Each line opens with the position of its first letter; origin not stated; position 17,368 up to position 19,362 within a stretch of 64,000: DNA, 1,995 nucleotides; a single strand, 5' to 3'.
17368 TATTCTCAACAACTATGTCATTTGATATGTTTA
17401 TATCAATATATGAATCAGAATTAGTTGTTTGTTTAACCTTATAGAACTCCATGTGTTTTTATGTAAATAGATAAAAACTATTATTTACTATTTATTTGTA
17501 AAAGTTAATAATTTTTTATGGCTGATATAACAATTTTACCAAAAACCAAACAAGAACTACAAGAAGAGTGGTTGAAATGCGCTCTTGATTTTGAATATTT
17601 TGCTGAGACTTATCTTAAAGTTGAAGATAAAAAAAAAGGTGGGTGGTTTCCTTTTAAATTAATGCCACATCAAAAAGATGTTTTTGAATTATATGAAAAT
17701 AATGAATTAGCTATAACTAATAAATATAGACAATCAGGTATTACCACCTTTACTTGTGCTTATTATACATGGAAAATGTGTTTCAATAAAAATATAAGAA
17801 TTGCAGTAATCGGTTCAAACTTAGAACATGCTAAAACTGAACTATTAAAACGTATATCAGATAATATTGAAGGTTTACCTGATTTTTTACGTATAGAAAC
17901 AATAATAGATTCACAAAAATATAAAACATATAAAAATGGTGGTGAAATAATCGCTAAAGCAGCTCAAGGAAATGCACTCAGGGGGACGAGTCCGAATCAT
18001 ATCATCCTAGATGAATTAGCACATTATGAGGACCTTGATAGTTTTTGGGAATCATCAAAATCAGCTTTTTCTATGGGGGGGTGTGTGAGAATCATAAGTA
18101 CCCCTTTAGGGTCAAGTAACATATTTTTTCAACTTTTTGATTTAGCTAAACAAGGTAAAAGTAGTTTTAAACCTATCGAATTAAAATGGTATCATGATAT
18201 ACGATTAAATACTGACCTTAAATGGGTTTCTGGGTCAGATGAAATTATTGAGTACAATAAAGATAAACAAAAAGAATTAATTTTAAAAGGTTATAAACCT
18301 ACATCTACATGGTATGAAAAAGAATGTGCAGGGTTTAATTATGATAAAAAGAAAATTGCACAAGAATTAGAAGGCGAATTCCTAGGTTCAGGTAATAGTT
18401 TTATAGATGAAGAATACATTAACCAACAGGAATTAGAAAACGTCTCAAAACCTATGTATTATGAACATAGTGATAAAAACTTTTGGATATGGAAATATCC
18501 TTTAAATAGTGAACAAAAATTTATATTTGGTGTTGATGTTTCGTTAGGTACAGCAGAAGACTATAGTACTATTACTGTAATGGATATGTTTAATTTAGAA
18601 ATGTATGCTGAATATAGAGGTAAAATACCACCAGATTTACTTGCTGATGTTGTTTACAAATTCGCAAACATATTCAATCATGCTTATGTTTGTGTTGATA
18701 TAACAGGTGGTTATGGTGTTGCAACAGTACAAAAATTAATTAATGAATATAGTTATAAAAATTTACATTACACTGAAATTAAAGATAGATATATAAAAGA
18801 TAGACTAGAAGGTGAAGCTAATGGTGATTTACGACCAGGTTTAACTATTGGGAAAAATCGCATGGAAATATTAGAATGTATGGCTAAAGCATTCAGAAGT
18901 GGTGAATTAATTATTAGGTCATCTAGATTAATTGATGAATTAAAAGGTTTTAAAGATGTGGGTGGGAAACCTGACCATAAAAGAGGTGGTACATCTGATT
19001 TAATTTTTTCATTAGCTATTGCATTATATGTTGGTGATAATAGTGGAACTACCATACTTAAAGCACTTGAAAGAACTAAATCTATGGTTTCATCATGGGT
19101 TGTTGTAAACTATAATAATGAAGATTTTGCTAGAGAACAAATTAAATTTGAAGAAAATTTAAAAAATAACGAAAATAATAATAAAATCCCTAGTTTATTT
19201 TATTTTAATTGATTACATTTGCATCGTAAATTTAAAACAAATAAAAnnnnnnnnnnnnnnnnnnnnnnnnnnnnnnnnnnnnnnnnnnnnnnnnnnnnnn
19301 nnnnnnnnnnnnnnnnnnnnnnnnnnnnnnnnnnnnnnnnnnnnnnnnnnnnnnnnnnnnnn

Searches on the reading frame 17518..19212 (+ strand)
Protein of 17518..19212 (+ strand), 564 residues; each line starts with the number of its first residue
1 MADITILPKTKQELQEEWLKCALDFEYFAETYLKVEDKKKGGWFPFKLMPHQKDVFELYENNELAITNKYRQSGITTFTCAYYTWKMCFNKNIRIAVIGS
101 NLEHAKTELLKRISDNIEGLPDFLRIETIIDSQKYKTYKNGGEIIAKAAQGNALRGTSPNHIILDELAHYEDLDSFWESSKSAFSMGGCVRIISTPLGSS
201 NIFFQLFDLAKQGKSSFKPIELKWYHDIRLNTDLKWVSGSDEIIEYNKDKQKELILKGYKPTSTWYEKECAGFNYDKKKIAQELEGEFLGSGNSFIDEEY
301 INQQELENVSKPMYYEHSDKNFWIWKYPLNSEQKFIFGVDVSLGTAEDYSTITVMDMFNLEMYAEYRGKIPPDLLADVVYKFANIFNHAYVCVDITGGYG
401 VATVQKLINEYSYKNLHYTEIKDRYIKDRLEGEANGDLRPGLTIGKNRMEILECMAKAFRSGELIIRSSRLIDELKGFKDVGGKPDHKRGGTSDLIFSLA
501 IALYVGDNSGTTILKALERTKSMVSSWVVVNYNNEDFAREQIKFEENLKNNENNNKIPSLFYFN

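Call 9: search_protein_families(library=phrogs, proteins=[window:17518-19212:+], max_evalue=0.001)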
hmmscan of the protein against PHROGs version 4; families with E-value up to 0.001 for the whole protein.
window:17518-19212:+ (564 aa): 9 families
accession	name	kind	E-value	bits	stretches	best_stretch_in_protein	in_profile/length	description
phrog_2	-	head and packaging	2.6e-36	126.7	1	40-504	259-590/807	terminase large subunit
phrog_5989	-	head and packaging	5.8e-35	122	1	10-187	106-266/347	terminase large subunit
phrog_36964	-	head and packaging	7e-14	51.8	1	76-368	435-706/890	terminase large subunit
phrog_38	-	head and packaging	1.9e-11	44.4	1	9-167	252-411/760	terminase large subunit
phrog_9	-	head and packaging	1.1e-08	35.4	1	26-211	189-376/812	terminase large subunit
phrog_28229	-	unknown function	4.3e-07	31.4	1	76-167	34-125/154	-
phrog_7579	-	head and packaging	6.3e-06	26.6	1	47-214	2-165/239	terminase large subunit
phrog_26724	-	unknown function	6.4e-06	26.9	1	34-145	22-131/192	-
phrog_24361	-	head and packaging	1.6e-05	25.8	1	364-503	2-135/162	terminase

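Call 10: search_protein_families(library=pfam, proteins=[window:17518-19212:+], max_evalue=0.001)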
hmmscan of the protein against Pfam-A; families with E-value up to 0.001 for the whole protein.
window:17518-19212:+ (564 aa): 1 family
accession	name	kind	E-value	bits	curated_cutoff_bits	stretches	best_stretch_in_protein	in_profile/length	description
PF03237.21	Terminase_6N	-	2.9e-08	34.1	22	1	71-234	6-175/215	Terminase large subunit, T4likevirus-type, N-terminal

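Call 11: search_dna_similar(query=window:17518-19212:+, collection=phages, mode=protein, max_rows=15)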
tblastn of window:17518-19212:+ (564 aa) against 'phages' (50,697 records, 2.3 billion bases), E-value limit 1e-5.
Records with a match: 2571; places in all: 2627; records where one place covers at least 80% of the query: 1009.
Best place of each record, by identity: <60% 2571.
By first word of the organism name: Escherichia 664; Synechococcus 378; Klebsiella 329; Salmonella 202; Vibrio 130; Shigella 89; Aeromonas 80; Acinetobacter 71; Cyanophage 61; Enterobacter 59; and 61 more.
By host as written in the record: - 463; Escherichia coli 277; Klebsiella pneumoniae 113; Synechococcus 107; Synechococcus sp. 38; Escherichia coli O157:H7 36; Salmonella enterica 29; Synechococcus sp. WH7803 28; and 570 more.
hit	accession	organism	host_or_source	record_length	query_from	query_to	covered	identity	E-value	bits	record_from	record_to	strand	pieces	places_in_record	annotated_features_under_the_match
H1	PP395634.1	Microcystis phage Mel-JY01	Microcystis elabens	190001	11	527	92%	30.3%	2e-62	228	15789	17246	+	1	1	large terminase protein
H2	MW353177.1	Flavobacterium phage vB_FspM_immuto_13-6C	Flavobacterium sp. LMO8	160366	11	531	92%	27.7%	4e-55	207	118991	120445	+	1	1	terminase large subunit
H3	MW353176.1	Flavobacterium phage vB_FspM_immuto_3-5A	Flavobacterium sp. LMO8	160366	11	531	92%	27.7%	7e-55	206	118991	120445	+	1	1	terminase large subunit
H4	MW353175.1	Flavobacterium phage vB_FspM_immuto_2-6A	Flavobacterium sp. LMO8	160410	11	531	92%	27.7%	7e-55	206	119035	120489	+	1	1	terminase large subunit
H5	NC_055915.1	Flavobacterium phage vB_FspM_immuto_2-6A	Flavobacterium sp. LMO8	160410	11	531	92%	27.7%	7e-55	206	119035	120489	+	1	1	terminase large subunit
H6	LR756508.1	uncultured phage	metagenomic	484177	6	509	89%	27.9%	5e-48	186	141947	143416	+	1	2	record has no annotation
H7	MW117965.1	Synechococcus phage S-H38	Synechococcus sp. MW02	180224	12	501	87%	28.5%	3e-40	162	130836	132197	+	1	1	terminase large subunit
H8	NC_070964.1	Synechococcus phage S-H38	Synechococcus sp. MW02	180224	12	501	87%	28.5%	3e-40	162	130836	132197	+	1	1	terminase large subunit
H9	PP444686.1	Klebsiella phage vB_KM5a1-KLB1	Klebsiella sp. M5a1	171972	13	541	94%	26.2%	6e-30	131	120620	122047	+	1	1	terL large terminase subunit protein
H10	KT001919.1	Klebsiella phage Miro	Klebsiella pneumoniae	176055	13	541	94%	26.2%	6e-30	131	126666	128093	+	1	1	terminase large subunit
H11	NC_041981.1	Klebsiella phage Miro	Klebsiella pneumoniae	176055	13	541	94%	26.2%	6e-30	131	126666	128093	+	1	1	terminase large subunit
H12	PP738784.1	Klebsiella phage vB_KpnM_Toast_ER48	Klebsiella pneumoniae JHCK1 (BEI ...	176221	13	541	94%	26.2%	6e-30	131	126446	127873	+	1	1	terminase large subunit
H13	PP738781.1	Klebsiella phage vB_KpnM_Satellite_ER45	Klebsiella pneumoniae JHCK1 (BEI ...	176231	13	541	94%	26.2%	6e-30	131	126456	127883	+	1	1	terminase large subunit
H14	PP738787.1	Klebsiella phage vB_KpnM_Lychee_ER51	Klebsiella pneumoniae JHCK1 (BEI ...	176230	13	541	94%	26.2%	6e-30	131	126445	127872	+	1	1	terminase large subunit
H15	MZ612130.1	Klebsiella phage vB_KpnM-VAC66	Klebsiella pneumoniae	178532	13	541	94%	26.2%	6e-30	131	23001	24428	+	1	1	terminase large subunit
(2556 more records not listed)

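Call 57: list_cluster_members(proteins=[P0001, window:17518-19209:+, window:38778-39377:+])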
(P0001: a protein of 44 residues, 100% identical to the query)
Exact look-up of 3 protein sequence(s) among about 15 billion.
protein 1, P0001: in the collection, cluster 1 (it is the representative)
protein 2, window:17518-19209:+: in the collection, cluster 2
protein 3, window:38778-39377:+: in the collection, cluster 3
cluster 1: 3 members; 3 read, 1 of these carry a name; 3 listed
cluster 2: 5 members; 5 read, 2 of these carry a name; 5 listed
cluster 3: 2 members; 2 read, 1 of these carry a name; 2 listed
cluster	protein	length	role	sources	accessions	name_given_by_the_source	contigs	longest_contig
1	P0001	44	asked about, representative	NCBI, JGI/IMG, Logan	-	hypothetical protein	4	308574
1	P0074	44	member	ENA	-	-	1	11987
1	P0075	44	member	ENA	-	-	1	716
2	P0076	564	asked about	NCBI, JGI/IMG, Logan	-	hypothetical protein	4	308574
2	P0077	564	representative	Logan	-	-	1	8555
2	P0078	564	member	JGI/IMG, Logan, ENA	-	hypothetical protein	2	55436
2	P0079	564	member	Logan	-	-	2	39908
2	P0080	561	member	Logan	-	-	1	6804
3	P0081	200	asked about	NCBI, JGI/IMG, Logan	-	hypothetical protein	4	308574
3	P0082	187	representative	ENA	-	-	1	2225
